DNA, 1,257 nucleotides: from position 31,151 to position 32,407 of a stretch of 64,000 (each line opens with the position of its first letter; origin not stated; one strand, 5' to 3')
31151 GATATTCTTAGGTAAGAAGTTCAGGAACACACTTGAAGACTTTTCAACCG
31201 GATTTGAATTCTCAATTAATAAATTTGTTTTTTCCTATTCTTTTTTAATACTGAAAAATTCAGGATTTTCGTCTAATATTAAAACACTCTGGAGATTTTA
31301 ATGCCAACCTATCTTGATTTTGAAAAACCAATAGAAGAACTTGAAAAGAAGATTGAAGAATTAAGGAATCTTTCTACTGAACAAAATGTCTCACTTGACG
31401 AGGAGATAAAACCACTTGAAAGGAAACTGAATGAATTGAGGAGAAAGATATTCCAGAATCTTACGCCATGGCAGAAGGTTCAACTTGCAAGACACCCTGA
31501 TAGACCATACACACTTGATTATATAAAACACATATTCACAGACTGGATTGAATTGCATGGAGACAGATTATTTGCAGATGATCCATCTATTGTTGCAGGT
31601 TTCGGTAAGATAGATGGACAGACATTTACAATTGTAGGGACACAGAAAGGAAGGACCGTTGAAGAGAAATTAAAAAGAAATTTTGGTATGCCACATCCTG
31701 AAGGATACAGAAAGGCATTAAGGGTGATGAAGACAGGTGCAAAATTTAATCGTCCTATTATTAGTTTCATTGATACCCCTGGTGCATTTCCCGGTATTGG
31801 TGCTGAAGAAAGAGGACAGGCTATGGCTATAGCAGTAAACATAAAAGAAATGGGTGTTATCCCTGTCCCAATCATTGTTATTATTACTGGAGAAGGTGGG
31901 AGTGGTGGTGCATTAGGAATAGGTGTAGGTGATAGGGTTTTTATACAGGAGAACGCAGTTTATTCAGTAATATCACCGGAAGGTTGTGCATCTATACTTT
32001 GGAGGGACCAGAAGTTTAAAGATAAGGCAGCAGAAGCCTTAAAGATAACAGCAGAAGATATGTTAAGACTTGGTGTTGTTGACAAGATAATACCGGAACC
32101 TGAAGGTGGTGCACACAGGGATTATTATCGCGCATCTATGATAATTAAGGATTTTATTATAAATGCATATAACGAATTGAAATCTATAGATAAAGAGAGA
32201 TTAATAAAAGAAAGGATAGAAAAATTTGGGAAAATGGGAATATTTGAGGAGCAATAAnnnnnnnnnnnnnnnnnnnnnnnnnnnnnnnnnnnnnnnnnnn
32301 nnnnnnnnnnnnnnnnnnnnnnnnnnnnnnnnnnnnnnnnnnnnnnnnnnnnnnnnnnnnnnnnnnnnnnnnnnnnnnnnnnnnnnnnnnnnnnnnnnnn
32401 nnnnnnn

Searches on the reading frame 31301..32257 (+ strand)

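Call 84: search_protein_families(library=pfam, proteins=[window:31301-32257:+], max_evalue=0.00001)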
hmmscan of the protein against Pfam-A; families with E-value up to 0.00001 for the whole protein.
window:31301-32257:+ (318 aa): 2 families
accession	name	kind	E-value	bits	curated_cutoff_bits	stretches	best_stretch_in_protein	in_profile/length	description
PF03255.19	ACCA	-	1.2e-144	481.7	23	1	4-313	1-310/310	Acetyl co-enzyme A carboxylase carboxyltransferase-like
PF01039.27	Carboxyl_trans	-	1e-18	67.7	22.3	1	63-248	248-429/493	Carboxyl transferase domain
